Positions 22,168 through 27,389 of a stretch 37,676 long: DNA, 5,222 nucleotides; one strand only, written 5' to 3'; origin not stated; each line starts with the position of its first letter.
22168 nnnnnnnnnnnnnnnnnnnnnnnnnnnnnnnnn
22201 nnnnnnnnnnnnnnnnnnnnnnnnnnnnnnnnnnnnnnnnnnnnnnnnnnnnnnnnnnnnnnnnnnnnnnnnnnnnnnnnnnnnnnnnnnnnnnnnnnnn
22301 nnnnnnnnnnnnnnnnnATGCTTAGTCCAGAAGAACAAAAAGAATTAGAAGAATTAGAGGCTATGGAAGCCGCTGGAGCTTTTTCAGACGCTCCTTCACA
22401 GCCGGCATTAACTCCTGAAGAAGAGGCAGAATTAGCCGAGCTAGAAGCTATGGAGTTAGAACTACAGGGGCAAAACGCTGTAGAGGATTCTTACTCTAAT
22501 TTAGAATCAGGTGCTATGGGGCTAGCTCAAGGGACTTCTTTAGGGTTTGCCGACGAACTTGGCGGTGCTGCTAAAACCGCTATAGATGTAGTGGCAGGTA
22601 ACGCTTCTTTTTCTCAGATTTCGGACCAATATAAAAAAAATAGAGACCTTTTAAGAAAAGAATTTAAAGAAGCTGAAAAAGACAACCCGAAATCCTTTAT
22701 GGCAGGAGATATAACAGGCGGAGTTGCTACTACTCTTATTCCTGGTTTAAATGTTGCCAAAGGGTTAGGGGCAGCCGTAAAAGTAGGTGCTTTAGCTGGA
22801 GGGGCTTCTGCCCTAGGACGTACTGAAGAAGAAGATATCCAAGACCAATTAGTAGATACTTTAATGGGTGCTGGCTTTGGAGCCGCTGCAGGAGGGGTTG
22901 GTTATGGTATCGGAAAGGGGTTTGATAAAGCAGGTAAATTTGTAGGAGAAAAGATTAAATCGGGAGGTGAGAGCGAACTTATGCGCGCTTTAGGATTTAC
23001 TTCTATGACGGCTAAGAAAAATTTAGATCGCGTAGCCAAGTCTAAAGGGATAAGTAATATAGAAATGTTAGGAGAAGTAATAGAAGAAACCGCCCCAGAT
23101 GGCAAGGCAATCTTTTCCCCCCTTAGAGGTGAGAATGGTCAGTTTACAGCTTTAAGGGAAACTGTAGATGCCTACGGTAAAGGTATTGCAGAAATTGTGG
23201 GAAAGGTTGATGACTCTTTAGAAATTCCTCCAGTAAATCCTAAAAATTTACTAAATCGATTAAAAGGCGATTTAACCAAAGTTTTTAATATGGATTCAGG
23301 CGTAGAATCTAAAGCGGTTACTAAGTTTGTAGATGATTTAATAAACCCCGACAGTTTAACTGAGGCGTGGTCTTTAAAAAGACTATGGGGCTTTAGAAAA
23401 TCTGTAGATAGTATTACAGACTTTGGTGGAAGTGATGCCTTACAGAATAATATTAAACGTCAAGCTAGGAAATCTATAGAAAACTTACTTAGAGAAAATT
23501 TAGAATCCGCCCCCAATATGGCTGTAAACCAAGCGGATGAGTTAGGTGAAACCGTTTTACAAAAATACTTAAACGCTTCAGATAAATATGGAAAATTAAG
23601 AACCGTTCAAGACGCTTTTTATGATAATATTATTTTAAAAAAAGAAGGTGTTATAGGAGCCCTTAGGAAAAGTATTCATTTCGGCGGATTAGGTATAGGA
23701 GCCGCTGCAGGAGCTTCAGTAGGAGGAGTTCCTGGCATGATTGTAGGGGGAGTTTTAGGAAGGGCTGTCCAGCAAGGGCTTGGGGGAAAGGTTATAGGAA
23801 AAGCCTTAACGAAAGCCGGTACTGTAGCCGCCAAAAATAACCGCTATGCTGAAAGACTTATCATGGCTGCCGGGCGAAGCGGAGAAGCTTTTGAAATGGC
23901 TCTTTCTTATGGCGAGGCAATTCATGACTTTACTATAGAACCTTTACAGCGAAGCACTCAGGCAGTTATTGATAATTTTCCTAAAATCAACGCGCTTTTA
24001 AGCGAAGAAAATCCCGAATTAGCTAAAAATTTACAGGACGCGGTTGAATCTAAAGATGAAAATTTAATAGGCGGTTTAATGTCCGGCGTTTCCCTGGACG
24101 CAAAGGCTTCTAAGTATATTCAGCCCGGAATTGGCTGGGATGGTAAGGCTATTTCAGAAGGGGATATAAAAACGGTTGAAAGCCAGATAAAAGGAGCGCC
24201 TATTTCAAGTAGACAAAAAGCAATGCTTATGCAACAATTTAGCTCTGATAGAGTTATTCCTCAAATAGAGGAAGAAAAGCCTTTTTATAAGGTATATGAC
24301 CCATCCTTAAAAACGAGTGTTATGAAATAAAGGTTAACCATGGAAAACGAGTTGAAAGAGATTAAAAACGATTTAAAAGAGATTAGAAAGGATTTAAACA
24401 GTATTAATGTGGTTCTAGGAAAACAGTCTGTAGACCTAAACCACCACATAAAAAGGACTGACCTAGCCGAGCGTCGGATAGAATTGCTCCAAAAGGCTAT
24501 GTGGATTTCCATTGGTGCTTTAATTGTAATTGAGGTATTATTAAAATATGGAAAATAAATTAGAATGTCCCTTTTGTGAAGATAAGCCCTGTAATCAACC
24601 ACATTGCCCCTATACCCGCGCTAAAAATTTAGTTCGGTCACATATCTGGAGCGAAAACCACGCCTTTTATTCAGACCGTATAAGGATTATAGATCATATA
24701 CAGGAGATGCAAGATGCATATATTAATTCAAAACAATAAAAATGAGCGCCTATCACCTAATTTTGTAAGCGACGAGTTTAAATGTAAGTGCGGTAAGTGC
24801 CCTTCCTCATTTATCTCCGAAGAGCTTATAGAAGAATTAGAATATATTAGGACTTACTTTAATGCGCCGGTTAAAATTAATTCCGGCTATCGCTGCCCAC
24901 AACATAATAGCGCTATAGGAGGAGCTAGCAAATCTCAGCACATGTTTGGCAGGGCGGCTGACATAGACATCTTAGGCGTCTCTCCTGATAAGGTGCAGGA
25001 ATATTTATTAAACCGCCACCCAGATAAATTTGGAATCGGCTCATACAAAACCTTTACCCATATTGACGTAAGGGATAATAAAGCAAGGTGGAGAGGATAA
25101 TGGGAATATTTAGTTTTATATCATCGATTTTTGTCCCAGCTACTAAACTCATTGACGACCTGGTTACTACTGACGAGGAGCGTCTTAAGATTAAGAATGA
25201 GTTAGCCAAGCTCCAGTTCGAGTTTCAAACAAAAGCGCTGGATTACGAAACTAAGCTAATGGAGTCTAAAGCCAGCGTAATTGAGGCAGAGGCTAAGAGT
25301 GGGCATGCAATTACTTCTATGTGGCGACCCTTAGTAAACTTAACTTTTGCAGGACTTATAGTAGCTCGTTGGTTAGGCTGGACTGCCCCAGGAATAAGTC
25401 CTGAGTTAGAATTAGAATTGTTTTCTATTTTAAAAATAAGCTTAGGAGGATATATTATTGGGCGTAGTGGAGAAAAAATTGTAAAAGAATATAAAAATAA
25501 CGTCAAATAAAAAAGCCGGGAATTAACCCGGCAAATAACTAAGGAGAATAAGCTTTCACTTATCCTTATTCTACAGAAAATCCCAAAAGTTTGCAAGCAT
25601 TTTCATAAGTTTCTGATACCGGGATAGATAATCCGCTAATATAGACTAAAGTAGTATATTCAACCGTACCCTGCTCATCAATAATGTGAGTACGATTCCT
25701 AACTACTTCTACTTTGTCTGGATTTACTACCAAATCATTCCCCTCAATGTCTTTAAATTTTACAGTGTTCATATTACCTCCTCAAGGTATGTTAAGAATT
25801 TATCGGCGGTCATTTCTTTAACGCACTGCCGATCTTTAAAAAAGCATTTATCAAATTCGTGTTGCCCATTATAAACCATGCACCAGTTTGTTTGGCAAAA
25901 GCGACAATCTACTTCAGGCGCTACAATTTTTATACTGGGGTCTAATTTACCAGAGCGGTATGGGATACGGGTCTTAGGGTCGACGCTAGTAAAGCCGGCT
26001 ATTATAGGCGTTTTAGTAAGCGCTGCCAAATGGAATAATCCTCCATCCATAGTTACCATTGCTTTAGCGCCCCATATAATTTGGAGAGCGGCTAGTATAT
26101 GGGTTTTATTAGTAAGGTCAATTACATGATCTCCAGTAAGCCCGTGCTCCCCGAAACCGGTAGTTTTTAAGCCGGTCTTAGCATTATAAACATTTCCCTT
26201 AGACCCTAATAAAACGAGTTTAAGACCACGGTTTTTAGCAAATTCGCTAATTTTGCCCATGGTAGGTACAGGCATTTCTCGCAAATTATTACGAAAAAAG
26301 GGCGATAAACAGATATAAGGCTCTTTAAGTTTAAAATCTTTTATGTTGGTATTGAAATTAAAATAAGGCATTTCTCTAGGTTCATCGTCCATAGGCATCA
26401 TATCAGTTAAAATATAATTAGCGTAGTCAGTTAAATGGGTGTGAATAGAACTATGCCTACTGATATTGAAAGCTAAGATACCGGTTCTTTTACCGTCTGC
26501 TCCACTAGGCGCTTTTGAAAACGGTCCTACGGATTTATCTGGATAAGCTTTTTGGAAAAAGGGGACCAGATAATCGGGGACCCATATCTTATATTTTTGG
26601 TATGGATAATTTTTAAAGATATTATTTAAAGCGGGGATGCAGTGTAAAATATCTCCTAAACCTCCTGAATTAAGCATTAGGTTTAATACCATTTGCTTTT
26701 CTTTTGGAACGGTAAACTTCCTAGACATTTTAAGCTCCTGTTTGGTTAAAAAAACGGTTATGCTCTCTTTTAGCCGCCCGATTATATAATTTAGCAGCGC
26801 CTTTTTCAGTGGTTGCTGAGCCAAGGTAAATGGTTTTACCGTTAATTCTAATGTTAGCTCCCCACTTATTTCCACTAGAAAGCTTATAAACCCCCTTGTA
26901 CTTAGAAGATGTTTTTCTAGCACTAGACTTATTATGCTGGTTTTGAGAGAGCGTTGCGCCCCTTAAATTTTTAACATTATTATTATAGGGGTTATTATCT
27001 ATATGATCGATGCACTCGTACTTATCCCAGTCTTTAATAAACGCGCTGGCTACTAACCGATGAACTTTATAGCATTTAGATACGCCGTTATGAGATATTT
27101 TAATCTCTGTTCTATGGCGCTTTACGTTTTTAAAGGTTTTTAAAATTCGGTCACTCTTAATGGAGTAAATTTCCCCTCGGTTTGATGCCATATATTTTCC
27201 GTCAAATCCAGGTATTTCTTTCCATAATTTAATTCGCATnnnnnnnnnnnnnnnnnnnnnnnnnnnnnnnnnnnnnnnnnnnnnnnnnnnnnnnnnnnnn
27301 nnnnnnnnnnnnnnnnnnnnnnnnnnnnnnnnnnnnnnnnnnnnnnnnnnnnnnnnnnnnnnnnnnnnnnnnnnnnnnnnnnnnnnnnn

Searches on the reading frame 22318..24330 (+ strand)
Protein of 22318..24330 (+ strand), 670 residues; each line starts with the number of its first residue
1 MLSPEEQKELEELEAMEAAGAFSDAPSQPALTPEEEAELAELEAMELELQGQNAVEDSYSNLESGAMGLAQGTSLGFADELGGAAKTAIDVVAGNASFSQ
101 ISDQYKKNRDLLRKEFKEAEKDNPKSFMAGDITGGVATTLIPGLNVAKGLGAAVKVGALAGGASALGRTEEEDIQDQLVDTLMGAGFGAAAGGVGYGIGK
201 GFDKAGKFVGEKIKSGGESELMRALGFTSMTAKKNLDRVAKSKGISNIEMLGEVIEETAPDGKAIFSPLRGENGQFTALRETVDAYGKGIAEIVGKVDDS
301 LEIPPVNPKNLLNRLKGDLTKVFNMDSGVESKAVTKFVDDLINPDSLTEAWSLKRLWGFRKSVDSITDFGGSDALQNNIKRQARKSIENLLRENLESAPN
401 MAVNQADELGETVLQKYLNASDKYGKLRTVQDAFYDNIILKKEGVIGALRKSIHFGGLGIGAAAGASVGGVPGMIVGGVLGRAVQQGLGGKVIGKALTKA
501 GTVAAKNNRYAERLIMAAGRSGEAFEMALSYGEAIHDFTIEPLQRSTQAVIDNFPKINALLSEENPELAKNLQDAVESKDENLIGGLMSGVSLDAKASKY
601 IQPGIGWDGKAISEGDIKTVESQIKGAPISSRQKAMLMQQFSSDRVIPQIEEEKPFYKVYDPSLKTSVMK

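Call 29: search_protein_families(library=pfam, proteins=[window:22318-24330:+], max_evalue=0.01)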
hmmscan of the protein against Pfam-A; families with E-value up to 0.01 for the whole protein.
window:22318-24330:+ (670 aa): 0 families

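Call 53: search_solved_structures(query=window:22318-24330:+, max_evalue=0.01)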
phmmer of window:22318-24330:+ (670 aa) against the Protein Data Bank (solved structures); distinct sequences matched with E-value up to 0.01: 0.

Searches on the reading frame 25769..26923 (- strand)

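Call 13: search_protein_families(library=phrogs, proteins=[window:25769-26923:-])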
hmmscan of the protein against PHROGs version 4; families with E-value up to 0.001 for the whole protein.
window:25769-26923:- (384 aa): 0 families

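Call 29: search_protein_families(library=pfam, proteins=[window:25769-26923:-], max_evalue=0.01)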
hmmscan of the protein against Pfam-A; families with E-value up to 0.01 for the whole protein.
window:25769-26923:- (384 aa): 1 family
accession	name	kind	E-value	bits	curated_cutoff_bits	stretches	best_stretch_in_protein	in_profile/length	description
PF01075.23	Glyco_transf_9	-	2.9e-09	37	22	1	197-323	101-221/247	Glycosyltransferase family 9 (heptosyltransferase)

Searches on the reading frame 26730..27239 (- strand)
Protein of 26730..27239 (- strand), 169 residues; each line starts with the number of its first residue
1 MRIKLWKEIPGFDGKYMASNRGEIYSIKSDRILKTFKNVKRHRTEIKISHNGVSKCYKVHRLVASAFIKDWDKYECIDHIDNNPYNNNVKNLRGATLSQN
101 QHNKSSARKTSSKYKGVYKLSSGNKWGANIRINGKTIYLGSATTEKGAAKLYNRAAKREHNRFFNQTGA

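Call 74: search_protein_families(library=pfam, proteins=[window:26730-27239:-], max_evalue=0.01)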
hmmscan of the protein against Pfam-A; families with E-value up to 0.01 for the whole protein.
window:26730-27239:- (169 aa): 3 families
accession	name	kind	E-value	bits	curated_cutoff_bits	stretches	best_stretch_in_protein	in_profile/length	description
PF07463.16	NUMOD4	-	9e-09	35.9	23.4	1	6-38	3-28/49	NUMOD4 motif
PF13392.12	HNH_3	-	2.8e-08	33.7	24.8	1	57-101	1-45/46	HNH endonuclease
PF00847.26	AP2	-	0.003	18.3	33.3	1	112-157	1-49/54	AP2 domain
